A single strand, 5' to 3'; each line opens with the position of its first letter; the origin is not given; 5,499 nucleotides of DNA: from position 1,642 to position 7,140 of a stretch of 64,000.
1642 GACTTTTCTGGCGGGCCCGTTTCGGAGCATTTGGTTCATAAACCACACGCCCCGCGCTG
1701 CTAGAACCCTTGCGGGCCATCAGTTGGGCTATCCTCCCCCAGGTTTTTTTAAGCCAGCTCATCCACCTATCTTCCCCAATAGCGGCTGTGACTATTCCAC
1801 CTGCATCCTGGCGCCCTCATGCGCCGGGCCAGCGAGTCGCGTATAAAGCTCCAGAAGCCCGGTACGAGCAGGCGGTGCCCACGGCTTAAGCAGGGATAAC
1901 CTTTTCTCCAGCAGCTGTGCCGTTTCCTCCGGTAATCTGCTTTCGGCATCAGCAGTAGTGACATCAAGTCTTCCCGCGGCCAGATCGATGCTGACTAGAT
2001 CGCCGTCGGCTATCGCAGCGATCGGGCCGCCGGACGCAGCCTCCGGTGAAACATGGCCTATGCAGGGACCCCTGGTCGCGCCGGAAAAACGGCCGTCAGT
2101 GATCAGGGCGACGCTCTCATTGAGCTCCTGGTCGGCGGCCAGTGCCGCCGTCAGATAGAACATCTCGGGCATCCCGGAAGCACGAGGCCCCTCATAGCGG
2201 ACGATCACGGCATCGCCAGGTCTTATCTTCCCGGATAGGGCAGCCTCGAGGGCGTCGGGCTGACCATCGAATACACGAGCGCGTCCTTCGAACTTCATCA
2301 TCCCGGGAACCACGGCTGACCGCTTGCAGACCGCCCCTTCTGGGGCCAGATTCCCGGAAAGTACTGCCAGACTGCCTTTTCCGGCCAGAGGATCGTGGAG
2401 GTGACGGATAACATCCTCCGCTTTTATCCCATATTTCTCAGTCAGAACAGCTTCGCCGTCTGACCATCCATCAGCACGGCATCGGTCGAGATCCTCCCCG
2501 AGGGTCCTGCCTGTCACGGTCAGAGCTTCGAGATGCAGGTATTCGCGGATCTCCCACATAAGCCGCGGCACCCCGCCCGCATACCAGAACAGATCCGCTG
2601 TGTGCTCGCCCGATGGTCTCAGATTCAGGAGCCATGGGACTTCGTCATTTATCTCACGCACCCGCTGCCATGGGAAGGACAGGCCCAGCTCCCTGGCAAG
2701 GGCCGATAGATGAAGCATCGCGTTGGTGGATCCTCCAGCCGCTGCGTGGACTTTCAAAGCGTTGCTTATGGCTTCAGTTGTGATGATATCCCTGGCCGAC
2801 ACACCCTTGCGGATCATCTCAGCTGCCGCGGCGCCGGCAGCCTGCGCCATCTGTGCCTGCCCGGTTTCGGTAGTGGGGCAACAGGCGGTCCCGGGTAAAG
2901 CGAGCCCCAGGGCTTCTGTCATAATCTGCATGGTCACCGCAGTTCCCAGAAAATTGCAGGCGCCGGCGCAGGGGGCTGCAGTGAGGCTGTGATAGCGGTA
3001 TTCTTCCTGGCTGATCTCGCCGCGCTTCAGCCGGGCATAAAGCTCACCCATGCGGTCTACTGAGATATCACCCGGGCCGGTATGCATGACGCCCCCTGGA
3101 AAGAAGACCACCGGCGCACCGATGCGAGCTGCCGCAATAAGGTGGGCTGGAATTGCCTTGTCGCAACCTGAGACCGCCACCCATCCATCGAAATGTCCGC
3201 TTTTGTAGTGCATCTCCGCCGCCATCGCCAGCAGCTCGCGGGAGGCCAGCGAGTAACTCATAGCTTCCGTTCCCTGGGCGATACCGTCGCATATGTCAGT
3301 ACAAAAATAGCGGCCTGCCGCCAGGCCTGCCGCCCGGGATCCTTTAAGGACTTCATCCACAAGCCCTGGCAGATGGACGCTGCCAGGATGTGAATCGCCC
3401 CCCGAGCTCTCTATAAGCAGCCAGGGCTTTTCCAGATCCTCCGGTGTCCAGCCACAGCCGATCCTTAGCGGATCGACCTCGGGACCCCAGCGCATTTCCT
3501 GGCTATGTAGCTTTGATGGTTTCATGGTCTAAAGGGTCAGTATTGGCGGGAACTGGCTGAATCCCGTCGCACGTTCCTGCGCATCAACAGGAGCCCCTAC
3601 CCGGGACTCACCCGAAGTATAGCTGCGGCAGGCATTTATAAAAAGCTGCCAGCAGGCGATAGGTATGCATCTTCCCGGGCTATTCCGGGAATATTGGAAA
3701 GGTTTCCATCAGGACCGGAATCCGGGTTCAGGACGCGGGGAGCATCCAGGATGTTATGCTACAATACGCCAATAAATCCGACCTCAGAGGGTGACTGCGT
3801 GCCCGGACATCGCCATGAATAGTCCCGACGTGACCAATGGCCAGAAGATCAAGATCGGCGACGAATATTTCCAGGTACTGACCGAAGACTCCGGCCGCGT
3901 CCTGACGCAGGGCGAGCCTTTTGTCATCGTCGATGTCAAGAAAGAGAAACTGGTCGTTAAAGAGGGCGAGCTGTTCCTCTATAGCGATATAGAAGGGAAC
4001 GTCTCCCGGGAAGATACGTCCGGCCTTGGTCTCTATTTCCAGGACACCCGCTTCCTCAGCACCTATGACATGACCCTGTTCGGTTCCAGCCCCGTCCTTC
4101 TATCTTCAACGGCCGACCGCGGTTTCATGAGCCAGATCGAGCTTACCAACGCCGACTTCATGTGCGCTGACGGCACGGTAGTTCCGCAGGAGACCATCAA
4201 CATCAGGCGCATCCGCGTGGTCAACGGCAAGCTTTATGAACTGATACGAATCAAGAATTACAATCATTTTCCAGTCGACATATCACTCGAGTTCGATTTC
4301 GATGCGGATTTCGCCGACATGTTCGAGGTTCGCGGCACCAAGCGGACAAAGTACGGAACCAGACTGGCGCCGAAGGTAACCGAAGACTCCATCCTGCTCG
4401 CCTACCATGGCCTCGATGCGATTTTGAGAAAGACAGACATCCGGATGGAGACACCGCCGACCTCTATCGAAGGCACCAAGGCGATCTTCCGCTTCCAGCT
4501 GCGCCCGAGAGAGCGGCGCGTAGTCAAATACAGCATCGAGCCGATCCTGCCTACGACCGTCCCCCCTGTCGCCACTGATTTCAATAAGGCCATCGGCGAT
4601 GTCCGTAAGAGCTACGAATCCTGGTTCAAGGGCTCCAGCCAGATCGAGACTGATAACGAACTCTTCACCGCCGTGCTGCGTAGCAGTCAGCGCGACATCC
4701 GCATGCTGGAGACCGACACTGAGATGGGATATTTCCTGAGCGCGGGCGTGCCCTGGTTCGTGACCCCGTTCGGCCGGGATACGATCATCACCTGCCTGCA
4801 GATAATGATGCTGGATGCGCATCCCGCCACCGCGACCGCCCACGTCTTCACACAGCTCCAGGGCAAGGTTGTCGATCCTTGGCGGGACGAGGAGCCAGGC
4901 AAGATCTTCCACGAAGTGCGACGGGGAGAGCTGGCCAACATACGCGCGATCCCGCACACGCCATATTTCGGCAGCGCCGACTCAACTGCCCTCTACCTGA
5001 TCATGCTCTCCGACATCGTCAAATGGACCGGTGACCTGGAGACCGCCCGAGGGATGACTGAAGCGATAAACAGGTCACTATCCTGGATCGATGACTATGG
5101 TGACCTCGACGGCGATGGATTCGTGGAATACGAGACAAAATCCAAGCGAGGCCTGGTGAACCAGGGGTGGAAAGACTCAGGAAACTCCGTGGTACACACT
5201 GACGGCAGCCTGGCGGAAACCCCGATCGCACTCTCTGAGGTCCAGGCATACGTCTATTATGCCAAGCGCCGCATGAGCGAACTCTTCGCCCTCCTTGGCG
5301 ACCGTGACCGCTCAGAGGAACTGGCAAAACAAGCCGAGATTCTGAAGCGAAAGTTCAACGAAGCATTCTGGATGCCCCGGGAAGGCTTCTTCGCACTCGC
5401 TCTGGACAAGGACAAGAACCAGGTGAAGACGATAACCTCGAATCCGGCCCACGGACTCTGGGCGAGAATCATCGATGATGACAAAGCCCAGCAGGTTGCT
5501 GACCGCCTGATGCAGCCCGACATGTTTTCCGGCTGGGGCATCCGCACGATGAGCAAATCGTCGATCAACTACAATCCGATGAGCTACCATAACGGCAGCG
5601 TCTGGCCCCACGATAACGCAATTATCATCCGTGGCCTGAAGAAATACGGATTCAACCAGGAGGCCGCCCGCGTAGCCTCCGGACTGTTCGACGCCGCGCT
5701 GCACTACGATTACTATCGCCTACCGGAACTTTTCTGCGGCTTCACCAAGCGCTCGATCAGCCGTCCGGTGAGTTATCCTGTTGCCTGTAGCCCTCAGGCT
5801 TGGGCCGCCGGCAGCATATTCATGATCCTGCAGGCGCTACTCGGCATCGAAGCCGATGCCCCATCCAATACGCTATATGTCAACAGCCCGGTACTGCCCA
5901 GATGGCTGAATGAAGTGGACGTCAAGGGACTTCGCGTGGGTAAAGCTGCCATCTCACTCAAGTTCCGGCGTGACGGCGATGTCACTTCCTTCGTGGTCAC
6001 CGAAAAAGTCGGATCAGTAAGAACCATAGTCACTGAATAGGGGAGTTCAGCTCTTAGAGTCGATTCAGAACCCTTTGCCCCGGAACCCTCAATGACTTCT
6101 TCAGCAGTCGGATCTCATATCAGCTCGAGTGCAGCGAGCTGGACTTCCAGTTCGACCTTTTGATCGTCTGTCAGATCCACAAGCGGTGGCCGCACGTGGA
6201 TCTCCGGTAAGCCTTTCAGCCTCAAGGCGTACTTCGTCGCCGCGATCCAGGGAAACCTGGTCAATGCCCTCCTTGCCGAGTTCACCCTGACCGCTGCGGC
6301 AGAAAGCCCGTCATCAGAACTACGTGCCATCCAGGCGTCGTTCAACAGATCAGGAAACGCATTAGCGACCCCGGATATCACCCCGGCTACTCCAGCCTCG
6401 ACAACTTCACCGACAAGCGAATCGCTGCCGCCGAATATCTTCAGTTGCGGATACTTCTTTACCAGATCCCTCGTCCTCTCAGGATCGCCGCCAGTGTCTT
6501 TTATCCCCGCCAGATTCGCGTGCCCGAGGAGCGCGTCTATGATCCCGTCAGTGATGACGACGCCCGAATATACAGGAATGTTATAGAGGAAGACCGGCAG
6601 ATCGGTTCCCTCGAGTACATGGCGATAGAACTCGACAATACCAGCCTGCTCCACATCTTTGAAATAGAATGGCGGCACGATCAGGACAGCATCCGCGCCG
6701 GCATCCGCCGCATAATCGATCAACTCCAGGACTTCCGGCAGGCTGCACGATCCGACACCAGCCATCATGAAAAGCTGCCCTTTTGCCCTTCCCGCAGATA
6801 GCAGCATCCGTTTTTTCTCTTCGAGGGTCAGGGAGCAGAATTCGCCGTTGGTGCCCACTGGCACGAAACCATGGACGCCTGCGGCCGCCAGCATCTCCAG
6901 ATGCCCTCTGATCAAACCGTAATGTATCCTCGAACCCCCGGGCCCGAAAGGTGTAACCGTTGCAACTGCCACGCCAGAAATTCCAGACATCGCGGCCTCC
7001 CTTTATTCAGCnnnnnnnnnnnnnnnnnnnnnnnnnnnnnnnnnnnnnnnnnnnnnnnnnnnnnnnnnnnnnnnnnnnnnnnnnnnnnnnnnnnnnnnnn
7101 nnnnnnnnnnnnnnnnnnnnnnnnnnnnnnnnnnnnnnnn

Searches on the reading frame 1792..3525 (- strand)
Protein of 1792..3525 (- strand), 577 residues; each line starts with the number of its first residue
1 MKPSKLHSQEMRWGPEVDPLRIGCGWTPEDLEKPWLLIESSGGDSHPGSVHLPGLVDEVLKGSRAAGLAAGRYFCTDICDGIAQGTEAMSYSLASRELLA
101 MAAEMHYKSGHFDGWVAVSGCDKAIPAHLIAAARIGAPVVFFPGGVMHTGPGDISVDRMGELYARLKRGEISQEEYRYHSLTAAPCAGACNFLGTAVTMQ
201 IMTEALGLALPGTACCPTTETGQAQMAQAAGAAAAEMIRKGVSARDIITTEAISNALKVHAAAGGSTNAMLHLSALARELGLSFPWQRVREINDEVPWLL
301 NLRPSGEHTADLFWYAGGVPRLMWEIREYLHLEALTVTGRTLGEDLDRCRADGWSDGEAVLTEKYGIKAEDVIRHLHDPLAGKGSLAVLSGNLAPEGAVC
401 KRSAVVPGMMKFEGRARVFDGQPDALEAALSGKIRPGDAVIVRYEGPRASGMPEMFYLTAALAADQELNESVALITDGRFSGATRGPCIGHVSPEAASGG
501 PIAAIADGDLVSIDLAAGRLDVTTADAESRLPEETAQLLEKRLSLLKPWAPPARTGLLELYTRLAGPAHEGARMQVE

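Call 84: search_protein_families(library=pfam, proteins=[window:1792-3525:-], max_evalue=0.00001)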
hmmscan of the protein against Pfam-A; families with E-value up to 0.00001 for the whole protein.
window:1792-3525:- (577 aa): 2 families
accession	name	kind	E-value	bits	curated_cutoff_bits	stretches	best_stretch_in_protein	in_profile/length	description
PF00920.27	ILVD_EDD_N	-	3.2e-96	322.7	27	1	33-344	1-315/316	Dihydroxy-acid/6-phosphogluconate dehydratase N-terminal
PF24877.1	ILV_EDD_C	-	2.5e-62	210.1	27.7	1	371-572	1-191/191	Dihydroxy-acid/6-phosphogluconate dehydratase C-terminal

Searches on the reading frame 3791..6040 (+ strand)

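Call 84: search_protein_families(library=pfam, proteins=[window:3791-6040:+], max_evalue=0.00001)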
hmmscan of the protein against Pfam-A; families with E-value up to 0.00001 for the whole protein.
window:3791-6040:+ (749 aa): 4 families
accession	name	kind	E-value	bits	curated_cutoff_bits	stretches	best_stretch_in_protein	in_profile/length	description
PF14742.11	GDE_N_bis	-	7.8e-57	192.6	22.1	1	56-247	1-193/194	N-terminal domain of (some) glycogen debranching enzymes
PF22422.2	MGH1-like_GH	-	2.5e-18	67.2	27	1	404-635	72-327/356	Mannosylglycerate hydrolase MGH1-like glycoside hydrolase domain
PF06202.20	GDE_C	-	5.9e-13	48.9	21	1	309-676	11-365/367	Amylo-alpha-1,6-glucosidase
PF01204.24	Trehalase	-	3.8e-06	26.5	21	1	483-630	308-456/512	Trehalase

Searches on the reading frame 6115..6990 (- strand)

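Call 84: search_protein_families(library=pfam, proteins=[window:6115-6990:-], max_evalue=0.00001)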
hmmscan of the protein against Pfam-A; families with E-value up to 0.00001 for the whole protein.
window:6115-6990:- (291 aa): 1 family
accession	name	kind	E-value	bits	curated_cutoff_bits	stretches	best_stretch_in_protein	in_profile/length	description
PF00701.28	DHDPS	-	7.4e-48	163.2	22.1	1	5-286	3-287/289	Dihydrodipicolinate synthetase family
